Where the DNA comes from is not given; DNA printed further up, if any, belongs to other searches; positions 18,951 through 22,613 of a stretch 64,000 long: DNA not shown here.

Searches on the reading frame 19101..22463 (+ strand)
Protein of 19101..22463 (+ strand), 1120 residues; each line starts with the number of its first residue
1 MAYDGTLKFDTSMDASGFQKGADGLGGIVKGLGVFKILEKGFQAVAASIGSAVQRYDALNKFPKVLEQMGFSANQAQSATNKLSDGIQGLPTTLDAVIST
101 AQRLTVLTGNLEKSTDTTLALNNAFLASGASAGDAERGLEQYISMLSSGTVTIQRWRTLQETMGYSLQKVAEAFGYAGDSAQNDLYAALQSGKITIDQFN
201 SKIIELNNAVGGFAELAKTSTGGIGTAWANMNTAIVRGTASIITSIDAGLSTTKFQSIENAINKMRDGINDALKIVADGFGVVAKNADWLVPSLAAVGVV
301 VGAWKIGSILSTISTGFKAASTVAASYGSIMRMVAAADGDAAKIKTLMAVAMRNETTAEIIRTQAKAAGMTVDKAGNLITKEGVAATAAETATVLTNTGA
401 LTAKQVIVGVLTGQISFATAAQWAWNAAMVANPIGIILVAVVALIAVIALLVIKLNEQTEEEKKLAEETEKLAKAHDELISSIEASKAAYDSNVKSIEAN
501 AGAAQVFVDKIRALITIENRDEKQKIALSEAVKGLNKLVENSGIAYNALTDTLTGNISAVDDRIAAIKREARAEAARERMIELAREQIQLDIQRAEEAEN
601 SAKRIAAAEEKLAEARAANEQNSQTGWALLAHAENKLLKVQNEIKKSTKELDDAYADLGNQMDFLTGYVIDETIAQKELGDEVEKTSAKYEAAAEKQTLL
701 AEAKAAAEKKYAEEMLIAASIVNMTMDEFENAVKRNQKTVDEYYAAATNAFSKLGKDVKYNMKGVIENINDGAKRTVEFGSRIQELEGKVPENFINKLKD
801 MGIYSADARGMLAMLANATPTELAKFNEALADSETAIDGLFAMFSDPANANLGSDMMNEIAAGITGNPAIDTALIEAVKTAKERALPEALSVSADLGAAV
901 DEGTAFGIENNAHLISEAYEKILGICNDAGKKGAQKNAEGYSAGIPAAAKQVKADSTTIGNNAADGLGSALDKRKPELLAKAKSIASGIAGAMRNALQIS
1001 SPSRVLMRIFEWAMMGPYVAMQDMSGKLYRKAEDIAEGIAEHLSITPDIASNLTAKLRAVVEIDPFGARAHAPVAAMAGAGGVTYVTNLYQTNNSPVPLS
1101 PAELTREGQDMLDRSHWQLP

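Call 51: search_protein_families(library=phrogs, proteins=[window:19101-22463:+], max_evalue=0.00001)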
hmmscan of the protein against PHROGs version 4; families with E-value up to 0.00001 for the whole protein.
window:19101-22463:+ (1120 aa): 10 families
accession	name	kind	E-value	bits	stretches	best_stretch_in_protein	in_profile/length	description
phrog_1686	-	tail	2.3e-148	497.1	2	18-921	94-913/1224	tail length tape measure protein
phrog_7972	-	unknown function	1.6e-84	286.1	1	20-560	51-552/687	-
phrog_1204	-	tail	9.3e-46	157.3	1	18-422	162-565/1483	tail protein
phrog_35723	-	unknown function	4.3e-37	128.5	1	35-277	202-444/1720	-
phrog_58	-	tail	1.7e-21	77.4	1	16-458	299-651/1544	tail length tape measure protein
phrog_7740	-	tail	8.4e-11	40.9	1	41-389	76-414/2151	tail length tape measure protein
phrog_5218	-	unknown function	1.6e-10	40.7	1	48-973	386-1201/1599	-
phrog_4197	-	tail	1.1e-06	27.7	1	38-454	564-863/1783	tail length tape measure protein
phrog_971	-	lysis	6.2e-06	26.1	1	106-452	263-538/1338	endolysin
phrog_8462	-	tail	8.2e-06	25.8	0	374-587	257-469/672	tail length tape measure protein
